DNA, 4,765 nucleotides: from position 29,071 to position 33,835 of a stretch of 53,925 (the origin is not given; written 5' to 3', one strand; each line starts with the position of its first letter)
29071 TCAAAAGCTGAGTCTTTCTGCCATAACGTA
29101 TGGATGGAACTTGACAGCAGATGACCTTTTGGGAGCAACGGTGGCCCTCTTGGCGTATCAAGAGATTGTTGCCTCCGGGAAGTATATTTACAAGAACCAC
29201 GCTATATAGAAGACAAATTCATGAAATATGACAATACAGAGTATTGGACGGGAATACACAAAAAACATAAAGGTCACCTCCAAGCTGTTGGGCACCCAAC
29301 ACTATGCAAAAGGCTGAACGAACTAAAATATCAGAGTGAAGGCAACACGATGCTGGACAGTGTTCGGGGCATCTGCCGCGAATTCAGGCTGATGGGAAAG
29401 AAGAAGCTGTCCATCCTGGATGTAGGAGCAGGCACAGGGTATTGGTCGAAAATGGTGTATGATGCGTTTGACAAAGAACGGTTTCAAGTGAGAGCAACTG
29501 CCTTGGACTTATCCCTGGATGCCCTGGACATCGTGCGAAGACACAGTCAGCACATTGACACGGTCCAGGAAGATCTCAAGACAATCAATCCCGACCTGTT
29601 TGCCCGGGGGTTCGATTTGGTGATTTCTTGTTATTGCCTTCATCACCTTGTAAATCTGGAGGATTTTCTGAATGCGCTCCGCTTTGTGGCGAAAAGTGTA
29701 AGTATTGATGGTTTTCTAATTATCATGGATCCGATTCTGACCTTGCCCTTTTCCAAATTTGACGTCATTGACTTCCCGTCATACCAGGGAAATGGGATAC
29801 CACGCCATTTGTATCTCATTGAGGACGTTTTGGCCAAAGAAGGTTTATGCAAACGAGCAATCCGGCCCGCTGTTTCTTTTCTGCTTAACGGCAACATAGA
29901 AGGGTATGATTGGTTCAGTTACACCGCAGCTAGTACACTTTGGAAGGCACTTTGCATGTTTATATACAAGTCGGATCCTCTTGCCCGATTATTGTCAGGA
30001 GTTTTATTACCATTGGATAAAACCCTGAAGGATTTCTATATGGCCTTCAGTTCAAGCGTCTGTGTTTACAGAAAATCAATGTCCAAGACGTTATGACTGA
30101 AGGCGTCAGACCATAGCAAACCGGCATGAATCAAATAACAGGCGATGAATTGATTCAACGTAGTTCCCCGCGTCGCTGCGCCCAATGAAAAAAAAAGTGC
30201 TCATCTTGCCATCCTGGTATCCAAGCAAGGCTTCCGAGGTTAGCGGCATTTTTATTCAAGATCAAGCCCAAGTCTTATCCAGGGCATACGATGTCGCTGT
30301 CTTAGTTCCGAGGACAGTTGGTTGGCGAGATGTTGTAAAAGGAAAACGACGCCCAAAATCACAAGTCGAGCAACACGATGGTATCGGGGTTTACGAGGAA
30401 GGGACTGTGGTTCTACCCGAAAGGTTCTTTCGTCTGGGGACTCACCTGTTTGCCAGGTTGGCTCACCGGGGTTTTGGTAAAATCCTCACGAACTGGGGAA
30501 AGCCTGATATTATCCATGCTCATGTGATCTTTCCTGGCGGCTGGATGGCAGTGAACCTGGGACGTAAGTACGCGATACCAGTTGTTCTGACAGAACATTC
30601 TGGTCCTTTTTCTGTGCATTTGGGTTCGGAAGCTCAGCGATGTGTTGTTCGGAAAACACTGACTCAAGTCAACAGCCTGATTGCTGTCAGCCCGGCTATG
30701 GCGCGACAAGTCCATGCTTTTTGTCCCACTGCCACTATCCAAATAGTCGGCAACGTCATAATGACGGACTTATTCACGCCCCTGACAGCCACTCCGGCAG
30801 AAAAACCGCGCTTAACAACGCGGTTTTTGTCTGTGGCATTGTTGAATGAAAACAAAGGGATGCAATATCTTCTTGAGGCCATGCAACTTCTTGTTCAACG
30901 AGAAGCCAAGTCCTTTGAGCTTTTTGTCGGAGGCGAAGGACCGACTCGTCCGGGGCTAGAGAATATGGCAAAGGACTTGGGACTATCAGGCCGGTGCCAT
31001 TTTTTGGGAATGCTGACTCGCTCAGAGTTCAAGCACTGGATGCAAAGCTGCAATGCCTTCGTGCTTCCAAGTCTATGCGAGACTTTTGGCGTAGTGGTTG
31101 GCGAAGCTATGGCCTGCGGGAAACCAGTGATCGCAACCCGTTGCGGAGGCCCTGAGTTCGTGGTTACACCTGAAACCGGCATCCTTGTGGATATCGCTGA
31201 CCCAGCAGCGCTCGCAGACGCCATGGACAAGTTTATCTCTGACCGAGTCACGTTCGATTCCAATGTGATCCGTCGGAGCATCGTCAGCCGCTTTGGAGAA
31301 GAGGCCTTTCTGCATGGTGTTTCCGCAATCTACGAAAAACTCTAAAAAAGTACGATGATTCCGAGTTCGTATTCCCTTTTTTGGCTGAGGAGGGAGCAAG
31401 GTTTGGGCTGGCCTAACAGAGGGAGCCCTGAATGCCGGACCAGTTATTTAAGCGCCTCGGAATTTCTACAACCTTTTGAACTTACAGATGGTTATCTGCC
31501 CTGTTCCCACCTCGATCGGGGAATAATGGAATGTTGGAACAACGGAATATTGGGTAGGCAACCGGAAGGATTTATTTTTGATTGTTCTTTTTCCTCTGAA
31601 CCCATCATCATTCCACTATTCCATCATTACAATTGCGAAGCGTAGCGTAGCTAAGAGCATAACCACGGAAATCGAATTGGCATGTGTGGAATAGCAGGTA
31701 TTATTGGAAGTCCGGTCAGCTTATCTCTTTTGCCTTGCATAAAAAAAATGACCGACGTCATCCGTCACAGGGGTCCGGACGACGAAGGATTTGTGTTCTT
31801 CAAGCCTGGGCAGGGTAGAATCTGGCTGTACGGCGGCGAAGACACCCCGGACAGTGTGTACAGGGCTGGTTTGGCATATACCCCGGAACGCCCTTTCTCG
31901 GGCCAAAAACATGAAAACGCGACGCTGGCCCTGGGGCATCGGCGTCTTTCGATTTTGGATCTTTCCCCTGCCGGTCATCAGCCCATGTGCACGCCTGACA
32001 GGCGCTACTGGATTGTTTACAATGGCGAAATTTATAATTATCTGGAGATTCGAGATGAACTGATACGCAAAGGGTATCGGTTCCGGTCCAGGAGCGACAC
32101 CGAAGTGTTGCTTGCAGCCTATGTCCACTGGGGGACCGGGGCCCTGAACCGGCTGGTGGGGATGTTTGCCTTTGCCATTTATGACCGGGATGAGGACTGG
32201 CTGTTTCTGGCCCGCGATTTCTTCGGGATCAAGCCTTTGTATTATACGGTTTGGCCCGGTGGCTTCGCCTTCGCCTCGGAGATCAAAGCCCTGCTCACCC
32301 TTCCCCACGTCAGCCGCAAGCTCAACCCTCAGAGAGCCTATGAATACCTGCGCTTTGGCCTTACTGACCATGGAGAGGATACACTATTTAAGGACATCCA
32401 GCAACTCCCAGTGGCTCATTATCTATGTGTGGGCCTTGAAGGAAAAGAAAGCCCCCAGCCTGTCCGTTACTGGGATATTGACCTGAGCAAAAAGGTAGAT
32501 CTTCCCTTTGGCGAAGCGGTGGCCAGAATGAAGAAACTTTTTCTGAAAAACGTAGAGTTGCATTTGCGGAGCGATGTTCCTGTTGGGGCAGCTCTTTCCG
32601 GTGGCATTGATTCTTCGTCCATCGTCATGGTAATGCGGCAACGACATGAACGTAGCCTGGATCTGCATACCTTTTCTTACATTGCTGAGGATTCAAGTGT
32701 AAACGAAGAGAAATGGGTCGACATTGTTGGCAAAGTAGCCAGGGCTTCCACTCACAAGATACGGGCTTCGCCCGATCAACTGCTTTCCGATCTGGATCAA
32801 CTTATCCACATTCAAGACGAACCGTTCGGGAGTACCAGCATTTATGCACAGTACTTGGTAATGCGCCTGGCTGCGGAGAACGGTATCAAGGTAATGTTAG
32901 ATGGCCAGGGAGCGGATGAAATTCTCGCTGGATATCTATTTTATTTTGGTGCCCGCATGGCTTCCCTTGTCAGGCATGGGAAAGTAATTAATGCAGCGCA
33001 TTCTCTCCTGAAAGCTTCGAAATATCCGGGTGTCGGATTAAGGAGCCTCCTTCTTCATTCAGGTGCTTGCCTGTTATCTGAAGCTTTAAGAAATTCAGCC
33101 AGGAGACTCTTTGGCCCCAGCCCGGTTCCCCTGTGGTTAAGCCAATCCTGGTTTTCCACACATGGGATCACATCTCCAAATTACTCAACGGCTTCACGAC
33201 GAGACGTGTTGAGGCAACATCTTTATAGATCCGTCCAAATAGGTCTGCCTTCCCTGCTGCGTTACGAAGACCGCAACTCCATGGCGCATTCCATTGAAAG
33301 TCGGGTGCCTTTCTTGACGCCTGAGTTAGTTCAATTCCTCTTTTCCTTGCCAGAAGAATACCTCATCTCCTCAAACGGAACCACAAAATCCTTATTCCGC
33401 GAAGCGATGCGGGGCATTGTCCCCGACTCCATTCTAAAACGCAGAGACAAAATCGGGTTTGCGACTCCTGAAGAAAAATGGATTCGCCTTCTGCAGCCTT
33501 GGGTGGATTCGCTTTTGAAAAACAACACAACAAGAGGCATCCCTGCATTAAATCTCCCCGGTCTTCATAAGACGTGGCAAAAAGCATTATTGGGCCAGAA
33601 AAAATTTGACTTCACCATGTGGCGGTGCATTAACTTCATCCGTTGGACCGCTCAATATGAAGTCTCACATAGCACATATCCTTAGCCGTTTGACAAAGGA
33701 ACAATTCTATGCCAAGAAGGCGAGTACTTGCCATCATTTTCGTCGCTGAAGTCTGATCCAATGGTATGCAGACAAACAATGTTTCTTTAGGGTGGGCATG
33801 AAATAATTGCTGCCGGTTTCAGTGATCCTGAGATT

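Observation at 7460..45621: Five intact AsnB-family amidotransferases in one glycan locus, falling into two sequence classes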

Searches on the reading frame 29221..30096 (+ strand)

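Call 8: search_protein_families(library=pfam, proteins=[window:29221-30096:+], max_evalue=0.01)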
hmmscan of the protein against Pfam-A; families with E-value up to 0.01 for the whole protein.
window:29221-30096:+ (291 aa): 9 families
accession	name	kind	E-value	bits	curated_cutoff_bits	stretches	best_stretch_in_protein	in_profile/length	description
PF13649.12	Methyltransf_25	-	1.8e-11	45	27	1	65-158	1-91/97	Methyltransferase domain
PF08242.18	Methyltransf_12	-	7.9e-11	43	30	1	66-160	1-92/98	Methyltransferase domain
PF13489.12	Methyltransf_23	-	6.3e-10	39.5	27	1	59-171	20-119/164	Methyltransferase domain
PF08241.18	Methyltransf_11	-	1.9e-09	38.5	21.2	1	66-166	1-93/95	Methyltransferase domain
PF13847.12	Methyltransf_31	-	7.5e-07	29.4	27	1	60-159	2-103/145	Methyltransferase domain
PF05891.18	Methyltransf_PK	-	9.8e-06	25.7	27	1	4-184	8-175/218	AdoMet dependent proline di-methyltransferase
PF13679.12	Methyltransf_32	-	4.6e-05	23.8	27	1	44-121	9-84/143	Methyltransferase domain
PF01728.25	FtsJ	-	9.8e-05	22.8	24.1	1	53-136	14-97/181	FtsJ-like methyltransferase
PF01234.23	NNMT_PNMT_TEMT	-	0.0064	16.2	25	0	112-170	142-199/261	NNMT/PNMT/TEMT family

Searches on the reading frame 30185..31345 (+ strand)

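Call 8: search_protein_families(library=pfam, proteins=[window:30185-31345:+], max_evalue=0.01)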
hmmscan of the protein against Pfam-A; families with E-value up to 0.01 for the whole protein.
window:30185-31345:+ (386 aa): 6 families
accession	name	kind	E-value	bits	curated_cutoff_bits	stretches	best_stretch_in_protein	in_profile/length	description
PF13692.12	Glyco_trans_1_4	-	1.5e-34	119.7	27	1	213-353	3-142/142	Glycosyl transferases group 1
PF00534.26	Glycos_transf_1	-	1.6e-34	119.4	26.4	1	213-354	17-159/172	Glycosyl transferases group 1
PF13439.12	Glyco_transf_4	-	3.5e-14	53.6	28.5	1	55-194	37-168/170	Glycosyltransferase Family 4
PF13579.12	Glyco_trans_4_4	-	2.9e-13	50.9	29.7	1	26-179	9-145/158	Glycosyl transferase 4-like domain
PF20706.3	GT4-conflict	-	5.5e-06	26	26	1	160-319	145-312/385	Family 4 Glycosyltransferase in conflict systems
PF13477.12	Glyco_trans_4_2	-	0.0011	19.6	23.4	1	106-168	74-138/139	Glycosyl transferase 4-like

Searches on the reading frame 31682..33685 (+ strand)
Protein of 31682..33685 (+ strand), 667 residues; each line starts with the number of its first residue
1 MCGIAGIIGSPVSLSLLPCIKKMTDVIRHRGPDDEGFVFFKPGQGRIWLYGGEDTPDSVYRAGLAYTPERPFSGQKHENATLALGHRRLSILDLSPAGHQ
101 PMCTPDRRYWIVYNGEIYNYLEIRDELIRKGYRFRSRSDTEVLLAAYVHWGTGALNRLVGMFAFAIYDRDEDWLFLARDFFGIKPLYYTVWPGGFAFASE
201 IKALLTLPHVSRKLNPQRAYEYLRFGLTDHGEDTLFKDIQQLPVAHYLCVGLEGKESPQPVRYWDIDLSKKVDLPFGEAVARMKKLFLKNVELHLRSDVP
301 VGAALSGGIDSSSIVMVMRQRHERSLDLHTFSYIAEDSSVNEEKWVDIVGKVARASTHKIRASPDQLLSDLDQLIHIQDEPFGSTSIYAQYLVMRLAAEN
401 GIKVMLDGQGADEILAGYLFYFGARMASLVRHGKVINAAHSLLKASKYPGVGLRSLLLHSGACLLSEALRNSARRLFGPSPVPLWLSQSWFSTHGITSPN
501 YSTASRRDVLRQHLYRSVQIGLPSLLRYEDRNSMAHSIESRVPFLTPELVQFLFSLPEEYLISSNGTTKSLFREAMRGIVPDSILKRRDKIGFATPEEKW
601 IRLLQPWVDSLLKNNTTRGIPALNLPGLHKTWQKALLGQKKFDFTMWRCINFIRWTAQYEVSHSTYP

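Call 3: search_protein_families(library=pfam, proteins=[window:31682-33685:+])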
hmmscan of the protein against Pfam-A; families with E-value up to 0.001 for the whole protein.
window:31682-33685:+ (667 aa): 3 families
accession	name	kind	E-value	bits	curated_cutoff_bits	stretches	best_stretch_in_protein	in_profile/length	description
PF00733.27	Asn_synthase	-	6.2e-71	240.3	21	1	284-655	3-352/354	Asparagine synthase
PF13537.11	GATase_7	-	1.1e-47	161.5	25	1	86-205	1-122/123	Glutamine amidotransferase domain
PF13522.11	GATase_6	-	2.1e-44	151.2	27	1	79-200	9-130/130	Glutamine amidotransferase domain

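Call 4: search_protein_families(library=ncbifam, proteins=[window:31682-33685:+])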
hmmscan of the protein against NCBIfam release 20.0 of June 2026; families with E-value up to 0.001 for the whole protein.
window:31682-33685:+ (667 aa): 9 families
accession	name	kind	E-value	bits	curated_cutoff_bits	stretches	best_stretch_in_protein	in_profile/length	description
TIGR01536.1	asn_synth_AEB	equivalog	2.6e-136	455.7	267.1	1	2-593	1-517/517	asparagine synthase (glutamine-hydrolyzing)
TIGR03108.1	eps_aminotran_1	hypoth_equivalog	3.4e-112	376.2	816.9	2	71-422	33-378/628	XrtA/PEP-CTERM system amidotransferase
TIGR03104.1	trio_amidotrans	equivalog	6.4e-95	318.6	570.1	2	65-422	26-384/589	N-acetylglutaminylglutamine amidotransferase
NF033535.1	lass_lactam_cya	exception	2.3e-88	297.4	525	2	80-467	41-424/668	lasso peptide isopeptide bond-forming cyclase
NF006949.0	PRK09431.1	equivalog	1.9e-72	244.6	499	3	78-207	40-168/554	asparagine synthase B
NF033561.1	macrolact_Ik_Al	subfamily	4.2e-20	71.9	300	1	166-593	85-493/561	albusnodin/ikarugamycin family macrolactam cyclase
NF001484.0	PRK00331.1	subfamily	5.1e-10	38.4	381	1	1-207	1-201/601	isomerizing glutamine--fructose-6-phosphate transaminase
TIGR01134.1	purF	equivalog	3.2e-09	36.6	350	1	80-220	64-215/432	amidophosphoribosyltransferase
TIGR01135.1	glmS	equivalog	3.7e-09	35.6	418.05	1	98-207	83-200/607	glutamine--fructose-6-phosphate transaminase (isomerizing)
